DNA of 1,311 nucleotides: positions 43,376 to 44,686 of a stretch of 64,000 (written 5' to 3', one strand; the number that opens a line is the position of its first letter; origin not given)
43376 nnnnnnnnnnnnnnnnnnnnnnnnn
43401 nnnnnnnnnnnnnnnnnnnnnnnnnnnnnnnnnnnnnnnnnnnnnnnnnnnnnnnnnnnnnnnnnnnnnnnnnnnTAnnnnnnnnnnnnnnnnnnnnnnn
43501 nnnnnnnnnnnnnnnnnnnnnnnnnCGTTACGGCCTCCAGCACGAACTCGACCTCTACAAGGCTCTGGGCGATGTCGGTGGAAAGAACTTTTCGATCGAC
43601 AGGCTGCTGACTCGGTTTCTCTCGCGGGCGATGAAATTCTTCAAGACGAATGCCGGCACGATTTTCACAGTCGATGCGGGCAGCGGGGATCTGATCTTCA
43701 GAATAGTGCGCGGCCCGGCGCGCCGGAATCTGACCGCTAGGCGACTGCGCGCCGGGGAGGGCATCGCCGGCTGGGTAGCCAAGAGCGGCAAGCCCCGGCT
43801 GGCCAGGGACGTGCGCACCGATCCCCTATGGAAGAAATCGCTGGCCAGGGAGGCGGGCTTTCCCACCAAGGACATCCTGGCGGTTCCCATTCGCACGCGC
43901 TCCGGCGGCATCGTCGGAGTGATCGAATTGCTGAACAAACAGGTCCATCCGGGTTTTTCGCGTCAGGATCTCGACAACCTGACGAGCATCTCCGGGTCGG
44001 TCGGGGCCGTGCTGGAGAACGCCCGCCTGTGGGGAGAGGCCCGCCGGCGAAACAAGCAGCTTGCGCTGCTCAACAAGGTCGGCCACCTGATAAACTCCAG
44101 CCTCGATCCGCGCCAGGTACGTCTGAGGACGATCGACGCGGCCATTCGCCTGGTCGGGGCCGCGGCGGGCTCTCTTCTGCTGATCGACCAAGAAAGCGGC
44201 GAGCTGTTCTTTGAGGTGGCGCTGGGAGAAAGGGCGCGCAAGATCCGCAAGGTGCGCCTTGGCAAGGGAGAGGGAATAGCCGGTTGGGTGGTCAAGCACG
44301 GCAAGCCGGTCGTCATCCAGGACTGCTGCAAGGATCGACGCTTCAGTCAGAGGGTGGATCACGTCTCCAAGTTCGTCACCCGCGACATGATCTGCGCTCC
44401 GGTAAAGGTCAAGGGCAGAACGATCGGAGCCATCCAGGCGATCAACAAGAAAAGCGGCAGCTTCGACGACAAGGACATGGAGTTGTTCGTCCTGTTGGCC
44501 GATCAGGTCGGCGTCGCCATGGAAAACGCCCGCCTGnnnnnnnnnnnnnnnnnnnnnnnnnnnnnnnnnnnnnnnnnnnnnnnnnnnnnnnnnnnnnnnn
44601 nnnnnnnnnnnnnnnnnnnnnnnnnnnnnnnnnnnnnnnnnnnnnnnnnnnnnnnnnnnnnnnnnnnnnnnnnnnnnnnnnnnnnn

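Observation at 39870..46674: Self-contained five-gene cyclic-nucleotide circuit: writer, two readers, two erasers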

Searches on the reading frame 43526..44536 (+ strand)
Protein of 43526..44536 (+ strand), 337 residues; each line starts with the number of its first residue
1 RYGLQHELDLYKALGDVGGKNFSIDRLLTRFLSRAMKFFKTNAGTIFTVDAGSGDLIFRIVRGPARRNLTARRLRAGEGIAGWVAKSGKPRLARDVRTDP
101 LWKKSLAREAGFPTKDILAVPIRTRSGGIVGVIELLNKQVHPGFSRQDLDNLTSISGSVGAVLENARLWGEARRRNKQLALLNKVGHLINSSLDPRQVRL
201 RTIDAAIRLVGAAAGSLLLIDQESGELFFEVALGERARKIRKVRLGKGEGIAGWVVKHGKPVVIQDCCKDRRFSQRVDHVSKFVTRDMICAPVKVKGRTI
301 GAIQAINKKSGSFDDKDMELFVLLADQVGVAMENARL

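Call 43: find_related_loci(query=A3, collection=metagenome_contigs, flank=10000)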
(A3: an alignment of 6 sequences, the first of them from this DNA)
Query A3 (337 aa) in metagenome_contigs; peptide patterns used: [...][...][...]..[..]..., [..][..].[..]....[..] (x = any residue, [..] = any of these).
600 stretches matched a pattern (row limit reached: there are more); 577 encode a relative of the query (tblastn E <= 1e-3); the best 80 are kept; 80 distinct loci.
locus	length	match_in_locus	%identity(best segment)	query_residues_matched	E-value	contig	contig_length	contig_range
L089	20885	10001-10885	49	42-337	1e-90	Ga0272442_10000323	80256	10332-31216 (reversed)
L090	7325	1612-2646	41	4-337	2e-78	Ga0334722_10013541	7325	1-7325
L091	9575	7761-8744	42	23-337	1e-77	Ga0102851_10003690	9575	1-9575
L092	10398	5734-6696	41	21-337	2e-77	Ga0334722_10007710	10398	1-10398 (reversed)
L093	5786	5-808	44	30-337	2e-75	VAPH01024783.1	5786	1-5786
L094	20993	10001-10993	37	7-337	1e-72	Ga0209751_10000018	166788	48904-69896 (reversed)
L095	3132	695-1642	41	21-337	6e-72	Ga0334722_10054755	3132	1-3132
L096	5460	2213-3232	36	4-337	5e-71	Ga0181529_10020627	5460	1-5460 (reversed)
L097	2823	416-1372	40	23-337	1e-69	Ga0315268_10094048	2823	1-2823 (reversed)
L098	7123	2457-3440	36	7-337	8e-66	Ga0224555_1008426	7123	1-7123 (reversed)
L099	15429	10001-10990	35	7-335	5e-69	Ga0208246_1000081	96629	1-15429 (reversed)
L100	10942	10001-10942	33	4-337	4e-56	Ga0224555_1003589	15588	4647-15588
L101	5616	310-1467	32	7-337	1e-54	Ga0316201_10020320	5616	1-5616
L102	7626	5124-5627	53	8-337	8e-53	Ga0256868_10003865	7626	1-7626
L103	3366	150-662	51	8-337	1e-51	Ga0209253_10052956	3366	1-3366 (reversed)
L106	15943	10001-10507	52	30-337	3e-50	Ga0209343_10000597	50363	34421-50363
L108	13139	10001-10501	52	21-337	1e-48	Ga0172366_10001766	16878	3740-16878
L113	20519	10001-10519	50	21-337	7e-47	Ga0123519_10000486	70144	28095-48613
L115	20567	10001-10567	44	30-337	1e-45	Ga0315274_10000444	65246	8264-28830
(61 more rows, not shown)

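Call 48: search_protein_families(library=pfam, proteins=[L113:3010-5475:-, L113:2359-3006:-, L113:5786-8266:+, L113:8274-9863:+, L113:9860-11170:+, L113:11173-11826:+, L113:11838-12599:+, L113:12608-14941:+, L113:16848-18158:+, L113:1151-2341:-], max_evalue=0.00001)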
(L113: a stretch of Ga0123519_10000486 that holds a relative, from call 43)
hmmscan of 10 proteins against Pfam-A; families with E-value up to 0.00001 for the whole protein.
L113:3010-5475:- (821 aa): 13 families
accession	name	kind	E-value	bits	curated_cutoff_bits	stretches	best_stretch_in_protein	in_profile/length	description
PF00069.31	Pkinase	-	1.3e-58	198.9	31.7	1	564-807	1-253/263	Protein kinase domain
PF07714.23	PK_Tyr_Ser-Thr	-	1.6e-38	132.9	23.1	1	566-806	3-249/258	Protein tyrosine and serine/threonine kinase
PF13428.12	TPR_14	-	5.8e-10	39.3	23.5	0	492-531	2-41/44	Tetratricopeptide repeat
PF07719.23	TPR_2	-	1.8e-09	37.4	27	0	493-523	3-33/34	Tetratricopeptide repeat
PF14559.12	TPR_19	-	1.6e-08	35.2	25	1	464-522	1-56/68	Tetratricopeptide repeat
PF14938.12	SNAP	-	3.3e-08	33.8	25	1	73-232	25-187/282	Soluble NSF attachment protein, SNAP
PF01636.29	APH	-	8.7e-08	32.7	23.2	0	671-710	158-198/239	Phosphotransferase enzyme family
PF13432.12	TPR_16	-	1.2e-07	32.5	32.7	1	424-488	1-65/65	Tetratricopeptide repeat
PF13181.12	TPR_8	-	1.5e-07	31.4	25.7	0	492-523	2-33/34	Tetratricopeptide repeat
PF24762.1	TPR_IF140-IFT172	-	1.5e-07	30.9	26.8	0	267-432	123-291/486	IF140/IFT172 TPR domain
PF13176.12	TPR_7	-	3.7e-07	30.1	27.9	0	494-523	2-31/36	Tetratricopeptide repeat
PF03109.22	ABC1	-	5.2e-07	29.5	22.9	1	609-714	120-219/244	ABC1 atypical kinase-like domain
PF00637.26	Clathrin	-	6.3e-07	29.7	29.6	0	262-328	72-138/143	Region in Clathrin and VPS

L113:2359-3006:- (215 aa): 1 family
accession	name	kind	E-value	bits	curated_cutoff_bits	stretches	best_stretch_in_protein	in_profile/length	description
PF00753.33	Lactamase_B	-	3.5e-34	118.9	22.7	1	9-192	2-196/196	Metallo-beta-lactamase superfamily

L113:5786-8266:+ (826 aa): 2 families
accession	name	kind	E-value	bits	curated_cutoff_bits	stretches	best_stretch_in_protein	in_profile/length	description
PF05226.16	CHASE2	-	1.6e-58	198.8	26.3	1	21-467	2-257/257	CHASE2 domain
PF00211.25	Guanylate_cyc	-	1.2e-21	77.6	21.9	1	567-741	7-175/183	Adenylate and Guanylate cyclase catalytic domain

L113:8274-9863:+ (529 aa): 2 families
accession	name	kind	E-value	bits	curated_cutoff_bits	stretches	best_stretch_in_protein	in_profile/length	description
PF00027.35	cNMP_binding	-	4.5e-50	168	27.5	2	414-502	2-89/89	Cyclic nucleotide-binding domain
PF14559.12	TPR_19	-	3e-06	27.9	25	1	19-60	4-45/68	Tetratricopeptide repeat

L113:9860-11170:+ (436 aa): 5 families
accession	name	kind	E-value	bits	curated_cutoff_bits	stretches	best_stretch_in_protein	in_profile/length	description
PF13487.12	HD_5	-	1.9e-34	119.3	27.2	1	226-387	6-170/170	HD domain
PF01590.32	GAF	-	5e-23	82.5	22.4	1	70-203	7-133/133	GAF domain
PF13185.12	GAF_2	-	4.5e-20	72.7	28.6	1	66-204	5-136/136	GAF domain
PF01966.28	HD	-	7.3e-20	71.8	22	1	235-356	2-116/116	HD domain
PF13492.12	GAF_3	-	2.3e-15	57.6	27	1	72-205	9-129/129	GAF domain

L113:11173-11826:+ (217 aa): 2 families
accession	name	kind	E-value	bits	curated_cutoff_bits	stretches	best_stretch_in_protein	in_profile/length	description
PF00027.35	cNMP_binding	-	2.6e-27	95.1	27.5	1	13-97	2-87/89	Cyclic nucleotide-binding domain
PF13545.12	HTH_Crp_2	-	3.4e-08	33.8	27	1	132-203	2-70/70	Crp-like helix-turn-helix domain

L113:11838-12599:+ (253 aa): 2 families
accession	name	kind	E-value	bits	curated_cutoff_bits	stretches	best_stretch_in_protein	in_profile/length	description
PF02112.21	PDEase_II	-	2.7e-17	63.3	23.7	1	46-238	83-310/340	cAMP phosphodiesterases class-II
PF12706.13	Lactamase_B_2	-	2.7e-15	56.9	27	1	42-212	27-191/200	Beta-lactamase superfamily domain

L113:12608-14941:+ (777 aa): 2 families
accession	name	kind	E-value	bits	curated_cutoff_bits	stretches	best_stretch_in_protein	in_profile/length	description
PF04453.20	LptD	-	3.6e-06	27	22.4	0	343-546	20-216/384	LPS transport system D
PF03968.19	LptD_N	-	3.7e-06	27.6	20.4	0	55-106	61-112/113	LptA/(LptD N-terminal domain) LPS transport protein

L113:16848-18158:+ (436 aa): 3 families
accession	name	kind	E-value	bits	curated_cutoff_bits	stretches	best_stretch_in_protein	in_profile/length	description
PF05697.18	Trigger_N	-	6.8e-38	130.6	22.2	1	1-144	1-144/144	Bacterial trigger factor protein (TF)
PF05698.19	Trigger_C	-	4e-21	76.2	22.7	1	264-414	2-161/162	Bacterial trigger factor protein (TF) C-terminus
PF00254.34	FKBP_C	-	1.2e-11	45.2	21.1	1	157-240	2-94/94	FKBP-type peptidyl-prolyl cis-trans isomerase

L113:1151-2341:- (396 aa): 2 families
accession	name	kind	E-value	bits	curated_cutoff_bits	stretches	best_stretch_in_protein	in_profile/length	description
PF04127.22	DFP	-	2e-73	246.6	22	1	184-365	2-185/186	DNA/pantothenate metabolism flavoprotein C-terminal domain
PF02441.25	Flavoprotein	-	1.5e-35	122.7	22.7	1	5-174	1-158/162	Flavoprotein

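Call 49: search_protein_families(library=pfam, proteins=[L115:3293-4492:+, L115:5694-8078:+, L115:8223-9485:+, L115:9482-11200:+, L115:11226-11876:+, L115:11882-12643:+, L115:12652-14823:+, L115:14859-17261:-, L115:17348-18604:-, L115:18621-19913:-], max_evalue=0.00001)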
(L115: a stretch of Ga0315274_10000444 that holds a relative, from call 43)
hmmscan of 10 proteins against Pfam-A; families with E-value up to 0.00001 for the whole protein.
L115:3293-4492:+ (399 aa): 1 family
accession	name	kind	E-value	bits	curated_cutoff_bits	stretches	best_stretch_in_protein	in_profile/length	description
PF00698.26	Acyl_transf_1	-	7.2e-35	121.4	32.7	1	6-233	3-226/319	Acyl transferase domain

L115:5694-8078:+ (794 aa): 2 families
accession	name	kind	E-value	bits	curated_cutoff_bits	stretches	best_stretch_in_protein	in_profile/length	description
PF05226.16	CHASE2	-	7.4e-61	206.4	26.3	1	20-433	2-255/257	CHASE2 domain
PF00211.25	Guanylate_cyc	-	4.5e-27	95.3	21.9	1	535-715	7-180/183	Adenylate and Guanylate cyclase catalytic domain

L115:8223-9485:+ (420 aa): 1 family
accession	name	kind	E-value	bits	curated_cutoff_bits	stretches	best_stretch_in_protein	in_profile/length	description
PF00027.35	cNMP_binding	-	3.7e-51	171.5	27.5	2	305-393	2-89/89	Cyclic nucleotide-binding domain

L115:9482-11200:+ (572 aa): 5 families
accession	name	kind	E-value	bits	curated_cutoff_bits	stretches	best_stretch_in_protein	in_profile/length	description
PF13487.12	HD_5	-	6.4e-40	137.1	27.2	1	364-529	2-170/170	HD domain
PF01590.32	GAF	-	5.4e-25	88.9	22.4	1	215-345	10-133/133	GAF domain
PF13185.12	GAF_2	-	2.4e-20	73.6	28.6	1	215-346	12-136/136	GAF domain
PF01966.28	HD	-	5e-18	65.9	22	1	377-498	2-116/116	HD domain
PF13492.12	GAF_3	-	1.3e-12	48.7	27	1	217-347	12-129/129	GAF domain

L115:11226-11876:+ (216 aa): 2 families
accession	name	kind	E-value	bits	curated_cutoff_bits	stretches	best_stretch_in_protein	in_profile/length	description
PF00027.35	cNMP_binding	-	9.9e-26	90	27.5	1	12-98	2-89/89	Cyclic nucleotide-binding domain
PF13545.12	HTH_Crp_2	-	4.5e-09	36.6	27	1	131-202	2-70/70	Crp-like helix-turn-helix domain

L115:11882-12643:+ (253 aa): 3 families
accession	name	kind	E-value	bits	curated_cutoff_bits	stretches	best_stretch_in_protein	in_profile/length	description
PF12706.13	Lactamase_B_2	-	2.3e-22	80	27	1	41-212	26-191/200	Beta-lactamase superfamily domain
PF02112.21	PDEase_II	-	3.2e-19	69.7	23.7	1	43-212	80-283/340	cAMP phosphodiesterases class-II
PF00753.33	Lactamase_B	-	4.9e-06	27.1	22.7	0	42-174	40-164/196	Metallo-beta-lactamase superfamily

L115:12652-14823:+ (723 aa): 1 family
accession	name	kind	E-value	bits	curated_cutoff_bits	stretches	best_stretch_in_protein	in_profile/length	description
PF04453.20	LptD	-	3e-10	40.4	22.4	1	288-504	6-218/384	LPS transport system D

L115:14859-17261:- (800 aa): 4 families
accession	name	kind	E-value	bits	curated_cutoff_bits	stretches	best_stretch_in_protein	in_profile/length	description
PF01055.32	Glyco_hydro_31_2nd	-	2.9e-115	385.5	23.5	1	247-582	3-328/328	Glycosyl hydrolases family 31 TIM-barrel domain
PF21365.3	Glyco_hydro_31_3rd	-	9.1e-27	93.8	24.4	1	590-676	1-87/87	Glycosyl hydrolase family 31 C-terminal domain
PF13802.12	Gal_mutarotas_2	-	2.7e-24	86.9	27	1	41-203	3-184/184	Glycosyl hydrolase 31 N-terminal galactose mutarotase-like domain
PF17137.9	DUF5110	-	2.9e-12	46.9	27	1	690-757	1-68/71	Domain of unknown function (DUF5110)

L115:17348-18604:- (418 aa): 4 families
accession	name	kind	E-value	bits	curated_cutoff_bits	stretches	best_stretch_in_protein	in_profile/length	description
PF05221.23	AdoHcyase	-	1.5e-68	231.5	25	2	2-135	1-138/299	S-adenosyl-L-homocysteine hydrolase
PF00670.27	AdoHcyase_NAD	-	1.2e-50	172.2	27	1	185-345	1-161/162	S-adenosyl-L-homocysteine hydrolase, NAD binding domain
PF02826.25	2-Hacid_dh_C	-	7.7e-09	35.6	25.1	1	205-306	34-138/178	D-isomer specific 2-hydroxyacid dehydrogenase, NAD binding domain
PF07991.19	KARI_N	-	2.4e-08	34.2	20.6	1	206-301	3-102/165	Acetohydroxy acid isomeroreductase, NADPH-binding domain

L115:18621-19913:- (430 aa): 3 families
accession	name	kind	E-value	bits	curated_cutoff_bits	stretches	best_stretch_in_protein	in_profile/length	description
PF02773.21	S-AdoMet_synt_C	-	7.6e-67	223.9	25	1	277-417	2-138/138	S-adenosylmethionine synthetase, C-terminal domain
PF02772.21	S-AdoMet_synt_M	-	9.3e-49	165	29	1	157-274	1-120/120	S-adenosylmethionine synthetase, central domain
PF00438.25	S-AdoMet_synt_N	-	1.2e-38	132.1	33.1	1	45-144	2-99/99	S-adenosylmethionine synthetase, N-terminal domain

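Call 57: search_protein_families(library=pfam, proteins=[L106:14098-14595:+, L106:14592-15434:+, L106:8823-9734:-, L090:3915-5111:+, L090:5124-5978:+, L090:6034-6912:+, L094:11760-12683:+, L094:14326-16416:+, L094:16388-17410:+, L094:17418-18431:+], max_evalue=0.0001)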
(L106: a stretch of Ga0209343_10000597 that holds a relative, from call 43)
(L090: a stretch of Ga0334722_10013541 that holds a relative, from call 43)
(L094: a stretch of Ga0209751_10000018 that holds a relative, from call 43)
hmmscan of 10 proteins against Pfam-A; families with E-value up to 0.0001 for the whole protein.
L106:14098-14595:+ (165 aa): 2 families
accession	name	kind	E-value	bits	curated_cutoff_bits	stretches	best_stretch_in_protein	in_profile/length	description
PF08239.17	SH3_3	-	1.1e-09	38.7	27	1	38-82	4-50/54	Bacterial SH3 domain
PF06347.19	SH3_4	-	3.1e-06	27.3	24.1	1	39-84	7-53/56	Bacterial SH3 domain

L106:14592-15434:+ (280 aa): 1 family
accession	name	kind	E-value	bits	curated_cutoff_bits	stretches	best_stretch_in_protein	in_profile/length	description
PF01435.24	Peptidase_M48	-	5.2e-28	98.6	20.3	1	75-254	5-184/186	Peptidase family M48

L106:8823-9734:- (303 aa): 1 family
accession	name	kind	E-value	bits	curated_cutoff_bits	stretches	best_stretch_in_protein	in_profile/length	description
PF09674.15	DUF2400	-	5.8e-67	226.5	25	1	31-291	1-224/225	Protein of unknown function (DUF2400)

L090:3915-5111:+ (398 aa): 8 families
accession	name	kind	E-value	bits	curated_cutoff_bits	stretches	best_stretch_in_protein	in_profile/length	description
PF13432.12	TPR_16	-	1.4e-10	41.8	32.7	1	36-98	1-63/65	Tetratricopeptide repeat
PF07719.23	TPR_2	-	2.8e-10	39.9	27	0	67-98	2-33/34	Tetratricopeptide repeat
PF13414.12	TPR_11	-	1.5e-08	34.6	26.8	1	39-80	1-42/42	TPR repeat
PF14559.12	TPR_19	-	1.9e-08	34.9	25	1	43-99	2-59/68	Tetratricopeptide repeat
PF13174.12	TPR_6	-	1.3e-07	32.2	26.3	0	67-99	1-33/33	Tetratricopeptide repeat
PF13181.12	TPR_8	-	2.9e-07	30.5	25.7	0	32-64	1-33/34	Tetratricopeptide repeat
PF13428.12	TPR_14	-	4.6e-07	30.3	23.5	0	34-75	3-44/44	Tetratricopeptide repeat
PF00515.34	TPR_1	-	5.6e-07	29.6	27.8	0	33-64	2-33/34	Tetratricopeptide repeat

L090:5124-5978:+ (284 aa): 1 family
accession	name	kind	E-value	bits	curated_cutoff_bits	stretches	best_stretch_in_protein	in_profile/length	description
PF04773.18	FecR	-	5.9e-11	43.1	24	1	64-158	1-86/97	FecR protein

L090:6034-6912:+ (292 aa): 1 family
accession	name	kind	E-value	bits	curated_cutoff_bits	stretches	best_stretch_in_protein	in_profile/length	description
PF04773.18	FecR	-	2e-11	44.6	24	1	59-162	1-97/97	FecR protein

L094:11760-12683:+ (307 aa): 2 families
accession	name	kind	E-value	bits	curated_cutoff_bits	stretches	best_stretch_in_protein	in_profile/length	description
PF01039.27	Carboxyl_trans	-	2.1e-22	79.9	22.3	1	80-264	8-176/493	Carboxyl transferase domain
PF17848.7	Zn_ribbon_ACC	-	3.5e-10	40.3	24.5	1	49-74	1-26/26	Acetyl-CoA carboxylase zinc finger domain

L094:14326-16416:+ (696 aa): 2 families
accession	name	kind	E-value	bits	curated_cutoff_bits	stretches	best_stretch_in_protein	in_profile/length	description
PF09699.15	Paired_CXXCH_1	-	4.1e-14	52.4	20.6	0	304-323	4-21/41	Doubled CXXCH motif (Paired_CXXCH_1)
PF14522.11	Cytochrome_C7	-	7.4e-11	42.2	24.8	0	306-373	11-54/67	Cytochrome c7 and related cytochrome c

L094:16388-17410:+ (340 aa): 14 families
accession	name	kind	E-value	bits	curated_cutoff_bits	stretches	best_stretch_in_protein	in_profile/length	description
PF10282.15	Lactonase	-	2.3e-17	63.6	21.7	1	207-274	248-320/344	Lactonase, 7-bladed beta-propeller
PF02239.22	Cytochrom_D1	-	6.4e-15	55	25.5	2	252-329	43-119/368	Cytochrome D1 heme domain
PF25174.1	Beta-prop_THOC3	-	5.9e-14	52.2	305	1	117-275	4-159/272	THOC3 beta-propeller domain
PF21783.3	YNCE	-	1e-12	48.5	27.1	2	110-293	150-332/339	YNCE-like beta-propeller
PF01731.26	Arylesterase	-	7e-12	45.8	21.3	0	164-190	57-83/86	Arylesterase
PF08450.18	SGL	-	1.5e-09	38.3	26.3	0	135-190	114-163/246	SMP-30/Gluconolactonase/LRE-like region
PF01436.27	NHL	-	2.2e-09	37.3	20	0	288-312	3-26/28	NHL repeat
PF23414.1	Beta-prop_EML_2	-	2.1e-08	34.3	90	0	206-323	2-117/266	Echinoderm microtubule-associated protein second beta-propeller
PF18975.6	DUF5711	-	2.6e-08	33.9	26.3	0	214-307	65-160/344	Family of unknown function (DUF5711)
PF25168.1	Beta-prop_WDR36-Utp21_2nd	-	6.6e-07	29.4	84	0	224-303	219-298/335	WDR36/Utp21 second beta-propeller domain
PF07676.18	PD40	-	9.7e-07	29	20.9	0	155-181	3-30/38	WD40-like Beta Propeller Repeat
PF23393.2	Beta-prop_WDR90_POC16_2nd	-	2.5e-06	27.3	60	0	251-328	85-169/291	WDR90/POC16, second beta-propeller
PF24684.1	Vgb_lyase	-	5.1e-06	25.9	50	1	153-331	5-183/290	Virginiamycin B lyase family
PF23749.1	DUF7165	-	5.4e-05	22.6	26.7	0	121-264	27-168/442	Domain of unknown function (DUF7165)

L094:17418-18431:+ (337 aa): 7 families
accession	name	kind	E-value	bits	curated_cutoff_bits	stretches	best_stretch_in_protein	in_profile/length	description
PF25174.1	Beta-prop_THOC3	-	2.8e-12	46.7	305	1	186-323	26-167/272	THOC3 beta-propeller domain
PF21783.3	YNCE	-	4.1e-11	43.2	27.1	1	172-252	252-332/339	YNCE-like beta-propeller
PF10282.15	Lactonase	-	8.8e-09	35.5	21.7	0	254-309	252-314/344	Lactonase, 7-bladed beta-propeller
PF02239.22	Cytochrom_D1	-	5.2e-07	29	25.5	0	162-332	224-362/368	Cytochrome D1 heme domain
PF01436.27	NHL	-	2.4e-05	24.6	20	0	206-228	4-25/28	NHL repeat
PF23414.1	Beta-prop_EML_2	-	8.5e-05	22.5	90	0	217-317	11-113/266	Echinoderm microtubule-associated protein second beta-propeller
PF08450.18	SGL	-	9.1e-05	22.6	26.3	0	194-236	124-167/246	SMP-30/Gluconolactonase/LRE-like region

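Call 80: find_homologous_proteins(query=L113:16848-18155:+, max_evalue=1e-30)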
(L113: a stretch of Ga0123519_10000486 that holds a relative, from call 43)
Query L113:16848-18155:+ (436 aa): 1761 proteins with E <= 1e-30 among 8000 candidates; the best 120 are listed.
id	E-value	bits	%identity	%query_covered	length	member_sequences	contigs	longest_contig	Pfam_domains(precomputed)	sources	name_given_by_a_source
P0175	8.3e-271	916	100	100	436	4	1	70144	PF00254.35,PF05697.19,PF05698.20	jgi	-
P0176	7.7e-235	798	87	100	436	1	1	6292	PF00254.35,PF05697.19,PF05698.20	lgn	-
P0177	1.2e-168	580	65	97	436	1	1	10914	PF00254.35,PF05697.19,PF05698.20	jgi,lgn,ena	-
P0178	1.0e-167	577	64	99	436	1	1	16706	PF00254.35,PF05697.19,PF05698.20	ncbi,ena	-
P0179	5.1e-155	535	59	98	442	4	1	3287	PF05697.19,PF05698.20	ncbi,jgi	-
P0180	4.7e-153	528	58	98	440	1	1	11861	PF00254.35,PF05697.19,PF05698.20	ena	-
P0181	7.6e-153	528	58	98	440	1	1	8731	PF00254.35,PF05697.19,PF05698.20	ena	-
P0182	2.4e-152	526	58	98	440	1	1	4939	PF00254.35,PF05697.19,PF05698.20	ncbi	-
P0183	3.1e-152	526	58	97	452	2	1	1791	PF00254.35,PF05697.19,PF05698.20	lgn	-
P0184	3.8e-152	525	58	98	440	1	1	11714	PF00254.35,PF05697.19,PF05698.20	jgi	-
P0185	6.3e-152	525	58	98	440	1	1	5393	PF00254.35,PF05697.19,PF05698.20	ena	-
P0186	1.2e-151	524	58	98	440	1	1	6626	PF00254.35,PF05697.19,PF05698.20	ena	-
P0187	9.4e-150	518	57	98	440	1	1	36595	PF00254.35,PF05697.19,PF05698.20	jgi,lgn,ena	-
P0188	3.2e-149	516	57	98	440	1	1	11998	PF00254.35,PF05697.19,PF05698.20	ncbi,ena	-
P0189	3.5e-147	509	56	98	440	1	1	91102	PF00254.35,PF05697.19,PF05698.20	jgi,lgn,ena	-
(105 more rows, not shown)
